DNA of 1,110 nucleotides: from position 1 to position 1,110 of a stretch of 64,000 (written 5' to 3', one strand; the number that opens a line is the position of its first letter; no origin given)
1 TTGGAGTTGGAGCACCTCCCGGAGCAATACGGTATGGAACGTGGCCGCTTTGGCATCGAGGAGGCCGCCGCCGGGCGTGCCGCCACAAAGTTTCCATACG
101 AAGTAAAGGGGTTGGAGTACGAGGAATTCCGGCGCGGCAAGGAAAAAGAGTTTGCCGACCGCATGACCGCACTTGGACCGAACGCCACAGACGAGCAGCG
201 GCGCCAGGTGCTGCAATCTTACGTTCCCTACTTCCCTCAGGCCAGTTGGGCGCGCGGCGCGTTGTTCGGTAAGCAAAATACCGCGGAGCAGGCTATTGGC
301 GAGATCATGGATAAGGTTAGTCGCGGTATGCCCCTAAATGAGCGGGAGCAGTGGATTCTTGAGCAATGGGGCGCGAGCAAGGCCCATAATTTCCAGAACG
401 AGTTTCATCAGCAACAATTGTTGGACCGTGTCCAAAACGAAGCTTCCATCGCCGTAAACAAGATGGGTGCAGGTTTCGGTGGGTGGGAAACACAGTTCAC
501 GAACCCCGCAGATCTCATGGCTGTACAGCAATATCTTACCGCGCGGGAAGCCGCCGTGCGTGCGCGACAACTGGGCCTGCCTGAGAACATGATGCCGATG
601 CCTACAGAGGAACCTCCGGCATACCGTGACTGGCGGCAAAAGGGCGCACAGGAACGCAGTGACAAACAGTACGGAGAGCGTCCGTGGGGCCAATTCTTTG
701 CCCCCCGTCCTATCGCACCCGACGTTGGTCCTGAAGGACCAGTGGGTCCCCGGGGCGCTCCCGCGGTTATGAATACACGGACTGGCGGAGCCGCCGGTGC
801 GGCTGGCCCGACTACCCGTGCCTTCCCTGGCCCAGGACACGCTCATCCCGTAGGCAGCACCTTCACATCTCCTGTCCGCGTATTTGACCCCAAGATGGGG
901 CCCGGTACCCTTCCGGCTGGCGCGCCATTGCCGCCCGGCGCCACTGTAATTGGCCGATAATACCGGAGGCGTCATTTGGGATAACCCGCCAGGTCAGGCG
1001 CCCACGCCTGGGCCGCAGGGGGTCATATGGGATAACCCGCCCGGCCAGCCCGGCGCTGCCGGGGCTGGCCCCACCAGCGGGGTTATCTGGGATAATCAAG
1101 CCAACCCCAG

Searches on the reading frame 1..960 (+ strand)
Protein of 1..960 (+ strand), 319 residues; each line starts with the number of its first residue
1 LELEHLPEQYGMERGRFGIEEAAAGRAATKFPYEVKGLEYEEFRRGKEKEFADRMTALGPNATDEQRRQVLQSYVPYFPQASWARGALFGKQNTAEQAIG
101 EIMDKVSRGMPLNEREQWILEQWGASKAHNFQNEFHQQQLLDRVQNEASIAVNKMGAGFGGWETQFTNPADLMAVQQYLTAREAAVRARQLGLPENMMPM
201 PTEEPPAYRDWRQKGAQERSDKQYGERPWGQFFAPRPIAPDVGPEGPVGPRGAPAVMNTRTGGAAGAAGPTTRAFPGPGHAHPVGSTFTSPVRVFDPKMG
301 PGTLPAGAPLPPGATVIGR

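Call 96: search_protein_families(library=pfam, alignment_id=A4, max_evalue=0.01)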
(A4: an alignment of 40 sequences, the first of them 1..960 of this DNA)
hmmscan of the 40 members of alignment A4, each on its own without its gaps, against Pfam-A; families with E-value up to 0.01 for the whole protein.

A. member 1, window:1-960:+ (319 aa): 0 families

B. families by the number of members that match (of 40 scanned): 9 families
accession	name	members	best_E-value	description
PF00300.27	His_Phos_1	1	7e-22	Histidine phosphatase superfamily (branch 1)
PF00959.24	Phage_lysozyme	1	4e-14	Phage lysozyme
PF12708.12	Pect-lyase_RHGA_epim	1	9.9e-12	Rhamnogalacturonase A/epimerase, pectate lyase-like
PF24175.2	SU10_adaptor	1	2.5e-09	SU10 adaptor protein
PF23899.1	SU10_portal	1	2.7e-06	Phage SU10 portal protein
PF16510.12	P22_portal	1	4.5e-06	Phage P22-like portal protein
PF12218.14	End_N_terminal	1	0.00051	N terminal extension of bacteriophage endosialidase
PF04542.20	Sigma70_r2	1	0.0037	Sigma-70 region 2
PF17289.8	Terminase_6C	1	0.0048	Terminase RNaseH-like domain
